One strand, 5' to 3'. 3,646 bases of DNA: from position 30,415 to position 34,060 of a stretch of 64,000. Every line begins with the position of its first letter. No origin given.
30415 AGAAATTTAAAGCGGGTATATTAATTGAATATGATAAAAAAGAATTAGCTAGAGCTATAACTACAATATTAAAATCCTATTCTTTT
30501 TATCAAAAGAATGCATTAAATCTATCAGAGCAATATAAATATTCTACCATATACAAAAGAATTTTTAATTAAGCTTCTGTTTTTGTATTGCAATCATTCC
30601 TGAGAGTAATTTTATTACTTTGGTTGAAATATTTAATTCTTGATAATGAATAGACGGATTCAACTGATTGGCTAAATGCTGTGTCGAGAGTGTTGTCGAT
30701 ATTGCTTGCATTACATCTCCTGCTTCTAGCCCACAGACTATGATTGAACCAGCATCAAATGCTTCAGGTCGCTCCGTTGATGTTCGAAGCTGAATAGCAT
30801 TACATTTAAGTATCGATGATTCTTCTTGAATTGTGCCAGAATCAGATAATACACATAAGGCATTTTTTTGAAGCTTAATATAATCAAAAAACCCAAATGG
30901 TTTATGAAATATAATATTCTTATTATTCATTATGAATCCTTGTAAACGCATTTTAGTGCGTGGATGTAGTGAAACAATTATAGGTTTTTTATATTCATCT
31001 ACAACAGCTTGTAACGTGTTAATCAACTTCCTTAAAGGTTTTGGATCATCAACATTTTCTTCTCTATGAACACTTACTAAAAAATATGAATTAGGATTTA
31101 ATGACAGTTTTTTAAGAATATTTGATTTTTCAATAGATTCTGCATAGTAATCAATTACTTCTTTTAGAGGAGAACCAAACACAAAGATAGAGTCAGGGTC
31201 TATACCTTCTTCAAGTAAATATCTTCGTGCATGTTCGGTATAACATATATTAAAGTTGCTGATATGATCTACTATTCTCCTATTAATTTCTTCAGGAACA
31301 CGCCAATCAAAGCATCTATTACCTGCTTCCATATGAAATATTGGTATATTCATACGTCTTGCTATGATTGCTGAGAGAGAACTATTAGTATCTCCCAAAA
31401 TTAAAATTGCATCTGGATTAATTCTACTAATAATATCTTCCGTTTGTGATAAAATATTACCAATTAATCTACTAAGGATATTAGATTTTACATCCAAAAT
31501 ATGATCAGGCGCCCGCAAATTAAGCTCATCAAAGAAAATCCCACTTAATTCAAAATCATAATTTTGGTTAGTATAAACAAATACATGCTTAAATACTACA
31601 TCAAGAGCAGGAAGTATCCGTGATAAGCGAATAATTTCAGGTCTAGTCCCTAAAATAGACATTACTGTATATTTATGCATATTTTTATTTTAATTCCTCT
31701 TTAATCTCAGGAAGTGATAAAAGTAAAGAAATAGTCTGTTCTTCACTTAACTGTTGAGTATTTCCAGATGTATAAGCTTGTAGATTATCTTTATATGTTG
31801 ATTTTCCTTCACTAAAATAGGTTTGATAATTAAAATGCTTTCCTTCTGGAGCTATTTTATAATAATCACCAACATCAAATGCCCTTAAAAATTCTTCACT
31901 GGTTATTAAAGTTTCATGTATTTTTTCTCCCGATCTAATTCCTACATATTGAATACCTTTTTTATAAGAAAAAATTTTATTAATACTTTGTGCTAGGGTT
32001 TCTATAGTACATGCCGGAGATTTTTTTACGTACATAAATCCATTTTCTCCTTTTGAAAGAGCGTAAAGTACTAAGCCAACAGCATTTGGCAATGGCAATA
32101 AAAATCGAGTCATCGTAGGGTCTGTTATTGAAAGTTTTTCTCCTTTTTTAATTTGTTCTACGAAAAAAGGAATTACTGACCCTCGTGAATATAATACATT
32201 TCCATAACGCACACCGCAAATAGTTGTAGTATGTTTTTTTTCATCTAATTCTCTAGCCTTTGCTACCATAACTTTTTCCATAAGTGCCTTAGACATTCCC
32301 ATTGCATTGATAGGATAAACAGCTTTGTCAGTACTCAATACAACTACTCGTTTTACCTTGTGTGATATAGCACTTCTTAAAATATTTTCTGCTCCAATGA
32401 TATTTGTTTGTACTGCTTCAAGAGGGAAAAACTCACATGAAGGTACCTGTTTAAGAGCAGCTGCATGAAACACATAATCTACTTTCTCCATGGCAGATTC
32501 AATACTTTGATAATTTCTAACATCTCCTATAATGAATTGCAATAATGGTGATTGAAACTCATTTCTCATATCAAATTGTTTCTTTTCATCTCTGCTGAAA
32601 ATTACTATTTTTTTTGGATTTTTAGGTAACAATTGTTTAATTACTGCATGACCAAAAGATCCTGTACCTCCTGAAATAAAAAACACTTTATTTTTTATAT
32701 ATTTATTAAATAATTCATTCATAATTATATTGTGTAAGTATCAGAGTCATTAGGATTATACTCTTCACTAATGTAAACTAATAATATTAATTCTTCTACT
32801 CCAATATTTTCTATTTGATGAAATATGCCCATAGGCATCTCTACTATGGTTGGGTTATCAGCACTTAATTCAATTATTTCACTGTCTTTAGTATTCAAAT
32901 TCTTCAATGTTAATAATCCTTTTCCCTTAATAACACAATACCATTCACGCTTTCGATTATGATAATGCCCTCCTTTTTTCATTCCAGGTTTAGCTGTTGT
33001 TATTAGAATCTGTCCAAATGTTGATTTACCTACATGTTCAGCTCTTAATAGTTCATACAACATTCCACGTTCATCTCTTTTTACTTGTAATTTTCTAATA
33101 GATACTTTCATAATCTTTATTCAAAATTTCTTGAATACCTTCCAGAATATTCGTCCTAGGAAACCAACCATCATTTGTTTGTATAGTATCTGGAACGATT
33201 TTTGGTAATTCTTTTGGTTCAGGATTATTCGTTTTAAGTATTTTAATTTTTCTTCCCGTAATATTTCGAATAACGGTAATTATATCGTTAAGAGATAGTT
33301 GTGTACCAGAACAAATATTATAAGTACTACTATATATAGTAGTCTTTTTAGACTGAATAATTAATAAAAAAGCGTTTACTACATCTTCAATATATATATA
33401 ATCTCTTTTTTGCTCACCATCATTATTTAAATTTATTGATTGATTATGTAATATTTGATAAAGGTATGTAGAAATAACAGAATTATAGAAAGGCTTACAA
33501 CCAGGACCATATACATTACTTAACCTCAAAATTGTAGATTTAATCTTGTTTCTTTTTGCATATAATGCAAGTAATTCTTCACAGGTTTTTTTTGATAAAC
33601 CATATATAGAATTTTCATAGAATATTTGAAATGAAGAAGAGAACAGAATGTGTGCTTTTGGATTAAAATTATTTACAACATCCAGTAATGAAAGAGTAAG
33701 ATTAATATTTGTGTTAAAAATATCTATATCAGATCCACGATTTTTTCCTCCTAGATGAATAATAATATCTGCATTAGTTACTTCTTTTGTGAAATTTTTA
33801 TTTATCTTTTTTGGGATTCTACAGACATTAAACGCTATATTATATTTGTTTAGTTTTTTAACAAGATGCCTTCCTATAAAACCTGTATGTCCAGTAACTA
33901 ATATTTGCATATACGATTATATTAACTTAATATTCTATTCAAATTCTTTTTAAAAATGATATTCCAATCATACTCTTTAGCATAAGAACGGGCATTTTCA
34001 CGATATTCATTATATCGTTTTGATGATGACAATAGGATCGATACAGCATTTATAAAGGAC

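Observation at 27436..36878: Ornithine carbamoyltransferase embedded in the glycan locus near a NodU/CmcH O-carbamoyltransferase: possible carbamoyl-phosphate supply for glycan carbamoylation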

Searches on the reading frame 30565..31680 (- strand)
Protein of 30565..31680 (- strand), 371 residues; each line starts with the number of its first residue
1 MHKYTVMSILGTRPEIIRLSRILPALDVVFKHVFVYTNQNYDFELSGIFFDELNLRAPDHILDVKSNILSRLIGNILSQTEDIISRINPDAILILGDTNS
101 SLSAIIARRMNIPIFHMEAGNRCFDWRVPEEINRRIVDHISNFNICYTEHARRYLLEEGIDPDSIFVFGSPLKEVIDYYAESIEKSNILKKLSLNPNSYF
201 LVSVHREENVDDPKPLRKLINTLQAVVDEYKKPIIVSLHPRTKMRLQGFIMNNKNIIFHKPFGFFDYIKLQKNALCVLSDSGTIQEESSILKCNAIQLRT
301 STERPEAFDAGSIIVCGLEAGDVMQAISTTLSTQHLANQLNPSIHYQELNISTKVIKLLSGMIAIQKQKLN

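Call 6: search_protein_families(library=pfam, proteins=[window:30565-31680:-])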
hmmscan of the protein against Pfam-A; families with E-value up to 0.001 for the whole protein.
window:30565-31680:- (371 aa): 1 family
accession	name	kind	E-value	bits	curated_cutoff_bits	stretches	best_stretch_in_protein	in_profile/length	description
PF02350.25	Epimerase_2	-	4.3e-89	299.2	30.6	1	30-359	9-346/347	UDP-N-acetylglucosamine 2-epimerase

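Call 40: search_protein_families(library=ncbifam, proteins=[window:30565-31680:-], max_evalue=0.00001)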
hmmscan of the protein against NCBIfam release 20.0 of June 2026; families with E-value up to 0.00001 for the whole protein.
window:30565-31680:- (371 aa): 2 families
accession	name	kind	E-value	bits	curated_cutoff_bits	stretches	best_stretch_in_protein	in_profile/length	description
TIGR00236.1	wecB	equivalog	4e-72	243.4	210.15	1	6-342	3-348/366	non-hydrolyzing UDP-N-acetylglucosamine 2-epimerase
TIGR03568.1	NeuC_NnaA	equivalog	3.7e-23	82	235.9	1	68-359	73-365/365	UDP-N-acetylglucosamine 2-epimerase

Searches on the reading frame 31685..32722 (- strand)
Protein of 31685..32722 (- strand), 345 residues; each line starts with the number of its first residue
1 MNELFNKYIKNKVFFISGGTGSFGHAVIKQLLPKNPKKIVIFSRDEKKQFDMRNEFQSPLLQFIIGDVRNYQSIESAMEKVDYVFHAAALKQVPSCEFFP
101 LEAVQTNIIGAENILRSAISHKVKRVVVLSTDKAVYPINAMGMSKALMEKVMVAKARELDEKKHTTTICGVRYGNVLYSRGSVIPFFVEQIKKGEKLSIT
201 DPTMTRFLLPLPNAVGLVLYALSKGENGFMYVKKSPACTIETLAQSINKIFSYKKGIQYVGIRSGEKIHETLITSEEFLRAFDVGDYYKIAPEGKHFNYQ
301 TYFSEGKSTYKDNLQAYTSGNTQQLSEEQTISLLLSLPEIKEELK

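Call 6: search_protein_families(library=pfam, proteins=[window:31685-32722:-])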
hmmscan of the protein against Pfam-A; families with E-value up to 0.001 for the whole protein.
window:31685-32722:- (345 aa): 12 families
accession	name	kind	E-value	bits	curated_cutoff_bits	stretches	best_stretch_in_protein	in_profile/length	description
PF02719.21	Polysacc_synt_2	-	1.4e-97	326.9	20.2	1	15-290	2-291/293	Polysaccharide biosynthesis protein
PF01370.27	Epimerase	-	3.4e-19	69.6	20.9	1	15-224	2-227/240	NAD dependent epimerase/dehydratase family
PF01073.25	3Beta_HSD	-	1.6e-14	54.1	22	1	16-137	2-122/280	3-beta hydroxysteroid dehydrogenase/isomerase family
PF16363.11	GDP_Man_Dehyd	-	2.7e-13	50.5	27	1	15-145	1-157/332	GDP-mannose 4,6 dehydratase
PF13460.12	NAD_binding_10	-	2e-12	47.8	27.2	1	18-158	1-127/184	NAD(P)H-binding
PF08485.16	Polysacc_syn_2C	-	3.3e-10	39.9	25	1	297-341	5-48/48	Polysaccharide biosynthesis protein C-terminal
PF07993.18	NAD_binding_4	-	2.3e-08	33.9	20.1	1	16-161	1-166/258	Male sterility protein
PF05368.20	NmrA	-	3.8e-08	33.7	27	1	12-206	3-183/298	NmrA-like family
PF04321.23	RmlD_sub_bind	-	1.4e-06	28.1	27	1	15-133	4-103/287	RmlD substrate binding domain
PF03807.23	F420_oxidored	-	9.9e-06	26.5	21.6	1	13-94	2-73/94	NADP oxidoreductase coenzyme F420-dependent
PF01488.26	Shikimate_DH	-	6.3e-05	23.5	24.3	1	5-90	7-85/138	Shikimate / quinate 5-dehydrogenase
PF08659.16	KR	-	8.6e-05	23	22.6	1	14-83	3-77/180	KR domain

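Call 40: search_protein_families(library=ncbifam, proteins=[window:31685-32722:-], max_evalue=0.00001)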
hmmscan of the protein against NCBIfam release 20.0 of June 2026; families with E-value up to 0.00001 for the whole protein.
window:31685-32722:- (345 aa): 14 families
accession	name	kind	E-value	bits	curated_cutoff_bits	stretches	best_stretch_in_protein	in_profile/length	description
TIGR04130.1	FnlA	equivalog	4.7e-125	416.9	730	1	9-341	2-332/337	UDP-N-acetylglucosamine 4,6-dehydratase/5-epimerase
TIGR03589.1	PseB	equivalog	3.4e-96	322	407.75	1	10-329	3-319/324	UDP-N-acetylglucosamine 4,6-dehydratase (inverting)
TIGR04180.1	EDH_00030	hypoth_equivalog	1.6e-14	53.7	475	1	17-133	4-123/297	NAD-dependent 4,6-dehydratase LegB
TIGR03466.1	HpnA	hypoth_equivalog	2e-11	43.4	367.65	1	14-133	3-115/327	hopanoid-associated sugar epimerase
TIGR02622.1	CDP_4_6_dhtase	equivalog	2.6e-11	43.3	278.45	1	10-203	3-222/352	CDP-glucose 4,6-dehydratase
TIGR01179.1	galE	equivalog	8.2e-11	41.3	262.3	1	15-138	3-127/332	UDP-glucose 4-epimerase GalE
TIGR01181.1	dTDP_gluc_dehyt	equivalog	2e-10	40.3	365.1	1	15-231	3-240/321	dTDP-glucose 4,6-dehydratase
NF042423.1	oxyalk_red_Shew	equivalog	4.6e-10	39.1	580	1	12-132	9-119/331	2-alkyl-3-oxoalkanoate reductase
NF052578.1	StrlDmthSdmBMthl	equivalog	1.6e-09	37.9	600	1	16-145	5-126/328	sterol demethylase protein SdmB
TIGR02197.1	heptose_epim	equivalog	8.8e-09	34.9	274.6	1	15-177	2-171/316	ADP-glyceromanno-heptose 6-epimerase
NF042422.1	oxyalk_red_OleD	equivalog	1.2e-08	34.7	580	1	15-134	4-113/329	2-alkyl-3-oxoalkanoate reductase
NF041293.1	G6PDh_Azf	equivalog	6e-08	32.4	400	1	14-136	5-120/252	NAD-dependent glucose-6-phosphate dehydrogenase Azf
NF011728.1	PRK15181.1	equivalog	7.9e-08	31.7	760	1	10-124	14-134/348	Vi polysaccharide biosynthesis UDP-N-acetylglucosaminuronic acid C-4 epimerase TviC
NF047922.1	GDPFucSynFcl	equivalog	2.9e-06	27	500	0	11-141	2-114/308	GDP-L-fucose synthase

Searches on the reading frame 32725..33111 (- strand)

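Call 6: search_protein_families(library=pfam, proteins=[window:32725-33111:-])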
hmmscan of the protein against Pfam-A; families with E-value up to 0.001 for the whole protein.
window:32725-33111:- (128 aa): 5 families
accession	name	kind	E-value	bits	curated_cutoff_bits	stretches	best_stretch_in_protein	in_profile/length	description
PF14667.12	Polysacc_synt_C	-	4e-31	107.8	28.7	1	12-126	2-111/111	Polysaccharide biosynthesis C-terminal domain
PF05523.17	FdtA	-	3.3e-06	27.4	23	1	1-122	1-118/131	WxcM-like, C-terminal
PF06560.17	GPI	-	2.1e-05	24.3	20.7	1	44-116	67-146/182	Glucose-6-phosphate isomerase (GPI)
PF02041.22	Auxin_BP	-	7.8e-05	22.9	21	1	35-116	46-128/167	Auxin binding protein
PF07883.17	Cupin_2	-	0.00015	21.9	27.2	1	38-112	3-68/70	Cupin domain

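Call 8: search_protein_families(library=ncbifam, proteins=[window:32725-33111:-])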
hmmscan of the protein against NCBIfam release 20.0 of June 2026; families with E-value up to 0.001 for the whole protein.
window:32725-33111:- (128 aa): 3 families
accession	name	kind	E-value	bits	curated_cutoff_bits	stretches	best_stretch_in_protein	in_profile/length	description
NF047837.1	UDPAcbARedWbcJ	equivalog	3.8e-20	72.1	500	1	9-127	252-365/372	UDP-2-acetamido-2,6-beta-L-arabino-hexul-4-ose reductase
TIGR03404.1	bicupin_oxalic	subfamily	2e-05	23.9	254.2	1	37-118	249-328/367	bicupin, oxalate decarboxylase family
TIGR04366.1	cupin_WbuC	subfamily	2.6e-05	24.1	42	1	42-102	43-104/132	WbuC family cupin fold metalloprotein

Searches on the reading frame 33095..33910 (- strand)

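Call 6: search_protein_families(library=pfam, proteins=[window:33095-33910:-])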
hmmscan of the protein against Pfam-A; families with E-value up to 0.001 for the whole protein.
window:33095-33910:- (271 aa): 6 families
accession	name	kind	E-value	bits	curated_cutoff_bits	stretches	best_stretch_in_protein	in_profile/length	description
PF01370.27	Epimerase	-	1.1e-35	123.6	20.9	1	3-200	1-240/240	NAD dependent epimerase/dehydratase family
PF16363.11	GDP_Man_Dehyd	-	2.9e-20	73.4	27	1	96-227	146-275/332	GDP-mannose 4,6 dehydratase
PF07993.18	NAD_binding_4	-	1.9e-08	34.2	20.1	0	102-179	176-256/258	Male sterility protein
PF02719.21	Polysacc_synt_2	-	1.3e-07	31.6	20.2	1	63-221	99-250/293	Polysaccharide biosynthesis protein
PF01073.25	3Beta_HSD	-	1.3e-07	31.3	22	0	100-186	143-230/280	3-beta hydroxysteroid dehydrogenase/isomerase family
PF04321.23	RmlD_sub_bind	-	3.9e-06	26.6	27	0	1-31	1-31/287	RmlD substrate binding domain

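Call 8: search_protein_families(library=ncbifam, proteins=[window:33095-33910:-])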
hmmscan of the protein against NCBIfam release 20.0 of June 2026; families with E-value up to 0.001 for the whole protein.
window:33095-33910:- (271 aa): 23 families
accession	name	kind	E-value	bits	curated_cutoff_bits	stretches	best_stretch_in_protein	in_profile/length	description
NF047837.1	UDPAcbARedWbcJ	equivalog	9.4e-32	110.3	500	1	1-191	1-190/372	UDP-2-acetamido-2,6-beta-L-arabino-hexul-4-ose reductase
TIGR02197.1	heptose_epim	equivalog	3.4e-20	72.4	274.6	1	41-231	60-273/316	ADP-glyceromanno-heptose 6-epimerase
TIGR01179.1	galE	equivalog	8.2e-19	67.6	262.3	1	163-259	220-317/332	UDP-glucose 4-epimerase GalE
TIGR01181.1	dTDP_gluc_dehyt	equivalog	1.7e-18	66.8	365.1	1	98-262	146-307/321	dTDP-glucose 4,6-dehydratase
TIGR04180.1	EDH_00030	hypoth_equivalog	1.9e-17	63.3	475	1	100-237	142-278/297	NAD-dependent 4,6-dehydratase LegB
NF008872.0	PRK11908.1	equivalog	3.7e-13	49.2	294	1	98-215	144-268/349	bifunctional UDP-4-keto-pentose/UDP-xylose synthase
NF011728.1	PRK15181.1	equivalog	6e-13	48.5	760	1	101-216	163-280/348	Vi polysaccharide biosynthesis UDP-N-acetylglucosaminuronic acid C-4 epimerase TviC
NF047922.1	GDPFucSynFcl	equivalog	3.3e-10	39.9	500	1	103-262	134-297/308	GDP-L-fucose synthase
NF007490.0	PRK10084.1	subfamily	5e-09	35.6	649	1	97-216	161-275/361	dTDP-glucose 4,6-dehydratase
NF007582.0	PRK10217.1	equivalog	1.1e-08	34.6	698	1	98-213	155-265/355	dTDP-glucose 4,6-dehydratase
TIGR01777.1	yfcH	hypoth_equivalog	1.2e-08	34.9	207.35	1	3-221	1-244/292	TIGR01777 family oxidoreductase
NF005998.1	PRK08125.1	equivalog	1.2e-08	33.8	777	1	100-202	460-568/649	bifunctional UDP-4-amino-4-deoxy-L-arabinose formyltransferase/UDP-glucuronic acid oxidase ArnA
NF008360.0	PRK11150.1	equivalog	1.4e-08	34.4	452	1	101-211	138-247/310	ADP-glyceromanno-heptose 6-epimerase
NF043036.1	ErythonDh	equivalog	1.5e-08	34.2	325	0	66-223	98-271/321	D-erythronate dehydrogenase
NF050030.1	thlkprotThyD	equivalog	5.3e-07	29.1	400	1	1-50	1-52/305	thylakoid membrane protein ThyD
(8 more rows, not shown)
